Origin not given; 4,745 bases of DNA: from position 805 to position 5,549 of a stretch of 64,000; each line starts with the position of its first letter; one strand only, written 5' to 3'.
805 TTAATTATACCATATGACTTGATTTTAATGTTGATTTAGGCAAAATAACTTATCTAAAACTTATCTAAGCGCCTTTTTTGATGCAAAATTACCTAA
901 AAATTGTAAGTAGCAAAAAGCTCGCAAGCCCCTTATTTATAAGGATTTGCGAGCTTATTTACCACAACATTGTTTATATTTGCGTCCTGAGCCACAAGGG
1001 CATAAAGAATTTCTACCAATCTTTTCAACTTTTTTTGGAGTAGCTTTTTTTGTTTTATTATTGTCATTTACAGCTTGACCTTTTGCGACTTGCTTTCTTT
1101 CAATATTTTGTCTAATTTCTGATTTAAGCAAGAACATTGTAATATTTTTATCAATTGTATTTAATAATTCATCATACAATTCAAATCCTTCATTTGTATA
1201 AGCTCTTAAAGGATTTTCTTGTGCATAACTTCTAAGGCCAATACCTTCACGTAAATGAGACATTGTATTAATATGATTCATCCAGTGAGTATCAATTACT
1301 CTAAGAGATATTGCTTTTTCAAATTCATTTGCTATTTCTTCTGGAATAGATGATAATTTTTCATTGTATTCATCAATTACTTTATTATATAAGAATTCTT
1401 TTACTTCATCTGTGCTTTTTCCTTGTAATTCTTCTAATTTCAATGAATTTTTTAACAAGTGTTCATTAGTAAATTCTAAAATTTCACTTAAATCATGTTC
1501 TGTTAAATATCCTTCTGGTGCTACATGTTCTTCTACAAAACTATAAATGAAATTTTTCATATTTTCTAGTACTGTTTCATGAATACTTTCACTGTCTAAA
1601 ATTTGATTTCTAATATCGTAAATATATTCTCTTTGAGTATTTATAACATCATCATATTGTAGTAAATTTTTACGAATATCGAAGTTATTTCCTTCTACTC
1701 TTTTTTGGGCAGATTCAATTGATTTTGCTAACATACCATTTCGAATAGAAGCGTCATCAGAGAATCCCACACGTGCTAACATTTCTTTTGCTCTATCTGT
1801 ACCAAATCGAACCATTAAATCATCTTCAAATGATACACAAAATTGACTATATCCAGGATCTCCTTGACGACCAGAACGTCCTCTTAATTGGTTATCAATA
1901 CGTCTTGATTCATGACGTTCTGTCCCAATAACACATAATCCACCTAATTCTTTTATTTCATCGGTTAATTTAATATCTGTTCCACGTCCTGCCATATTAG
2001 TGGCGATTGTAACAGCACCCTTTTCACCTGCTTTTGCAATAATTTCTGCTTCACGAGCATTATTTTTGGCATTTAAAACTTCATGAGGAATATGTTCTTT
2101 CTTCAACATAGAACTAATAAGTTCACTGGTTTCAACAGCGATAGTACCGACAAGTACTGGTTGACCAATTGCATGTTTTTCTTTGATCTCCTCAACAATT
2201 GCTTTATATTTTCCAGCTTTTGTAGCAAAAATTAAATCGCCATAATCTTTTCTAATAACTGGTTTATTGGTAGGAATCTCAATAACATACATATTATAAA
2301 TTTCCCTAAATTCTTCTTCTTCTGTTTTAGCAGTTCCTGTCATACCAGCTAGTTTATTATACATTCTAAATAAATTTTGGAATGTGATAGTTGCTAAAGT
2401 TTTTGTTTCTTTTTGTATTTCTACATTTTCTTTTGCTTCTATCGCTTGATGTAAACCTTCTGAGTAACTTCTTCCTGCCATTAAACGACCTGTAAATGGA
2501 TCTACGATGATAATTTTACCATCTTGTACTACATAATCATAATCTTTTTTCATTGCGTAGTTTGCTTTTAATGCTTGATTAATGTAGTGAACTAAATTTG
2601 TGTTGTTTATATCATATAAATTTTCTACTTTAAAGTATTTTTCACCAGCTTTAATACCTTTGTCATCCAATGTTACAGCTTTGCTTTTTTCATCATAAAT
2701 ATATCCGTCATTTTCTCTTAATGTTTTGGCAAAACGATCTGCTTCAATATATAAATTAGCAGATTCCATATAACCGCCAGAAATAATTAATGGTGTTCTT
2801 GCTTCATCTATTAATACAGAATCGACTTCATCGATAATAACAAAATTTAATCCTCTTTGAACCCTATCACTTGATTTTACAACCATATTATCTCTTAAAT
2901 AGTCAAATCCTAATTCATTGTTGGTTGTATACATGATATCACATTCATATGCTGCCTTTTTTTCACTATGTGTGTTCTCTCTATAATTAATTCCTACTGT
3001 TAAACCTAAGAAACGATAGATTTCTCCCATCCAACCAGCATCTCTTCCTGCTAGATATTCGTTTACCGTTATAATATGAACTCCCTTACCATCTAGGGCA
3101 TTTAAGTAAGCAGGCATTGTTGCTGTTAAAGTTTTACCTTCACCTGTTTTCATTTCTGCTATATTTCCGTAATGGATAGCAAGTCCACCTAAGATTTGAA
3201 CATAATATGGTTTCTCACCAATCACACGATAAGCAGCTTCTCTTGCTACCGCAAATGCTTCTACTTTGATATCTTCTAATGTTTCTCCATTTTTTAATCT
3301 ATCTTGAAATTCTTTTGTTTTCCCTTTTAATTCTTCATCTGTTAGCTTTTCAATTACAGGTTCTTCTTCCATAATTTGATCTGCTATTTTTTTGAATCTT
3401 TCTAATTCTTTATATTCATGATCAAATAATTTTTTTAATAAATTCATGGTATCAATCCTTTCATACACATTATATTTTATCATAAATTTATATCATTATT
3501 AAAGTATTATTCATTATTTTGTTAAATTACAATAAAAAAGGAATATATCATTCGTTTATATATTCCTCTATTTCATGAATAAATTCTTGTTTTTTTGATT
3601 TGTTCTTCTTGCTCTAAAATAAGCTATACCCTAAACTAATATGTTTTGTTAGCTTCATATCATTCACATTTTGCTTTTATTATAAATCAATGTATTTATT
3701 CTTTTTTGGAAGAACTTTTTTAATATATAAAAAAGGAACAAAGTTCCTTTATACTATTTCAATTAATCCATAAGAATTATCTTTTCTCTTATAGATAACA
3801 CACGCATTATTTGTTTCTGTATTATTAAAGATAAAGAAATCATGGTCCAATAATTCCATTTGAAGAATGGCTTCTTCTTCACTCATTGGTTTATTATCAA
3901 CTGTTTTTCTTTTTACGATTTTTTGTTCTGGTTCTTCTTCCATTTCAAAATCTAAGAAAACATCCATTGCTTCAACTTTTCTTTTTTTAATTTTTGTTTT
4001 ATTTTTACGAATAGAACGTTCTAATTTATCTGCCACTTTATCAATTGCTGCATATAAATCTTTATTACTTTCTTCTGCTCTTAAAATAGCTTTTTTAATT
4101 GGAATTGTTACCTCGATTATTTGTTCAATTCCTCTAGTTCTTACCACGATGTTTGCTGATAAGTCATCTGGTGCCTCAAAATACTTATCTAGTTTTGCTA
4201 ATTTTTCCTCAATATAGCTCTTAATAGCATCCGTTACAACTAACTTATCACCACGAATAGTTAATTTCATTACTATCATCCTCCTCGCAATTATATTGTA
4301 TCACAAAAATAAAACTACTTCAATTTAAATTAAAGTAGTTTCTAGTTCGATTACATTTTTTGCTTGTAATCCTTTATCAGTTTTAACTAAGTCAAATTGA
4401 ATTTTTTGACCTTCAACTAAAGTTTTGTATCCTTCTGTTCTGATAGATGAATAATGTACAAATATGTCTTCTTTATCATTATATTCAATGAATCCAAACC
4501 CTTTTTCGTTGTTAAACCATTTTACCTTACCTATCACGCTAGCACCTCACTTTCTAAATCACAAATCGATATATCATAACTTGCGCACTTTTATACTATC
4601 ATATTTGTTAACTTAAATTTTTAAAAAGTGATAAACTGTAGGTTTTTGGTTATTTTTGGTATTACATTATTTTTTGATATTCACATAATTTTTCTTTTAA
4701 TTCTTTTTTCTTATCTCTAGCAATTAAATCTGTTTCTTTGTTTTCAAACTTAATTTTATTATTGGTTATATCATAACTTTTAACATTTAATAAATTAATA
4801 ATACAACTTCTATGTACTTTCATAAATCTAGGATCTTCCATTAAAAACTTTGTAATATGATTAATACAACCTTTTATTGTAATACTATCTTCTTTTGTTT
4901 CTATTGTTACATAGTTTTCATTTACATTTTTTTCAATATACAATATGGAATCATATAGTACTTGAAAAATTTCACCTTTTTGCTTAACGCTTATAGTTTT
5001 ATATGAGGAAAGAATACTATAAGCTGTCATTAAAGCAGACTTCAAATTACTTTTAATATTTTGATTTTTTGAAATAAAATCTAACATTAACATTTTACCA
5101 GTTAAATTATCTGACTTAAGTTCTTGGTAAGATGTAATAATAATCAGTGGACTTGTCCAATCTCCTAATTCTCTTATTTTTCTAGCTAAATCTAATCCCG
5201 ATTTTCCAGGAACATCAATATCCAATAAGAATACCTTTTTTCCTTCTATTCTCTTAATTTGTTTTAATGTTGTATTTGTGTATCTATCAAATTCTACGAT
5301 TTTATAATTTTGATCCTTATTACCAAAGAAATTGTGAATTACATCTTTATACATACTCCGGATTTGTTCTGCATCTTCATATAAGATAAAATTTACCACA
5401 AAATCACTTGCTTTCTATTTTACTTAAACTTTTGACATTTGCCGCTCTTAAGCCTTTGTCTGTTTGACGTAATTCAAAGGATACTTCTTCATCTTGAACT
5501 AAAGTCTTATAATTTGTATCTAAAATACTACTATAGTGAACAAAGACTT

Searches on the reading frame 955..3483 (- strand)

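Call 42: search_protein_families(library=pfam, proteins=[window:955-3483:-], max_evalue=0.00001)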
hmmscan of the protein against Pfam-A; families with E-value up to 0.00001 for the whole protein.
window:955-3483:- (842 aa): 6 families
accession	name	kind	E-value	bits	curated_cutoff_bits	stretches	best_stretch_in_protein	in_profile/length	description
PF07517.20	SecA_DEAD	-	2.5e-124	414.7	24.6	1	17-393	2-290/290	SecA DEAD-like domain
PF21090.3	P-loop_SecA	-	2.3e-76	256.4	27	2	408-509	1-102/205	SecA P-loop domain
PF07516.18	SecA_SW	-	5.6e-61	206.5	26.7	1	580-788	2-199/200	SecA Wing and Scaffold domain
PF01043.26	SecA_PP_bind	-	1.6e-40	138.5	23.5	1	241-349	2-110/110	SecA preprotein cross-linking domain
PF02810.21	SEC-C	-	1.5e-08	34.8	20.4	1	824-842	1-19/19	SEC-C motif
PF00270.35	DEAD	-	1.8e-06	28.2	26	1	108-225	18-131/167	DEAD/DEAH box helicase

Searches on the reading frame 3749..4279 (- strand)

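Call 42: search_protein_families(library=pfam, proteins=[window:3749-4279:-], max_evalue=0.00001)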
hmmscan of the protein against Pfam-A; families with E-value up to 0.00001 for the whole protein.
window:3749-4279:- (176 aa): 2 families
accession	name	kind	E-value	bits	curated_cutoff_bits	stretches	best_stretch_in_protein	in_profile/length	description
PF16321.10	Ribosom_S30AE_C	-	4.6e-26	90.7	25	1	117-172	2-57/57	Sigma 54 modulation/S30EA ribosomal protein C terminus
PF02482.25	Ribosomal_S30AE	-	1.8e-25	89.9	23.7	1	7-98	2-88/88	Sigma 54 modulation protein / S30EA ribosomal protein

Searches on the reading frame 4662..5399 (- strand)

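Call 3: search_protein_families(library=pfam, proteins=[window:4662-5399:-], max_evalue=1)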
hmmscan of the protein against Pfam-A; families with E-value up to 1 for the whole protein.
window:4662-5399:- (245 aa): 3 families
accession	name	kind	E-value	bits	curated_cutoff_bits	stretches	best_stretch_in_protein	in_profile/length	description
PF04397.21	LytTR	-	2.2e-15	57.1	22.6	1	143-238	2-97/98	LytTr DNA-binding domain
PF00072.30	Response_reg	-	4.9e-07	30.3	30.2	1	21-115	14-103/111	Response regulator receiver domain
PF24390.1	PRTase-CE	-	0.3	11.4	27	0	3-98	24-103/253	PRTase-CE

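Call 4: search_protein_families(library=ncbifam, proteins=[window:4662-5399:-], max_evalue=1)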
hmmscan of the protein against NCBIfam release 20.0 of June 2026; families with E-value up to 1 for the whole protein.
window:4662-5399:- (245 aa): 26 families (the best 25 are shown)
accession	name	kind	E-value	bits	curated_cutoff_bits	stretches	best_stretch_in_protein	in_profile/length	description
NF046049.1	quorum_RR_AgrA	equivalog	2.9e-12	46.7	400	1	5-226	4-230/238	quorum-sensing response regulator AgrA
NF010684.1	PRK14084.1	equivalog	5.9e-08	32.8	375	2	129-210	143-221/254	response regulator transcription factor LytR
NF007977.0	PRK10701.1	equivalog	5.9e-06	25.9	330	1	19-112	15-102/241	two-component system response regulator RstA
NF000401.1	vanR-A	exception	2.1e-05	24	500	1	28-174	23-158/231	vancomycin resistance response regulator transcription factor VanR-A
NF053854.1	RespRegPhoBBctds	equivalog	0.00019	20.9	270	1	51-189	39-170/225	two-component system response regulator PhoB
TIGR02154.1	PhoB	equivalog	0.0002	20.7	296.2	1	8-101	9-94/226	phosphate regulon transcriptional regulator PhoB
NF041209.1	resp_regPieR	equivalog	0.00028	20.6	450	1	55-193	46-176/231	two component system response regulator PieR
NF040534.1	resp_reg_YycF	equivalog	0.00056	19.2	340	1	31-94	24-83/231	response regulator YycF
NF008034.0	PRK10766.1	equivalog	0.00063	19.3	275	1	22-114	19-105/231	two-component system response regulator TorR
NF008378.0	PRK11173.1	equivalog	0.00063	19.1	334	1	43-111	37-103/238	two-component system response regulator ArcA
TIGR01818.1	ntrC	equivalog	0.0009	18.1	558.6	1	30-116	21-104/463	nitrogen regulation protein NR(I)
NF007005.1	PRK09468.1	equivalog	0.0014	18.1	331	1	28-116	24-109/237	osmolarity response regulator transcription factor OmpR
NF007982.1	PRK10710.1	equivalog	0.0016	18.1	380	1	44-101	43-96/235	envelope stress response regulator BaeR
NF008469.0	PRK11361.1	equivalog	0.0017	17.1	714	1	8-116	11-110/461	acetoacetate metabolism transcriptional regulator AtoC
NF041866.1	EpsW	equivalog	0.0027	17.3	200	1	4-97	8-95/131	exopolysaccharide biosynthesis response regulator EpsW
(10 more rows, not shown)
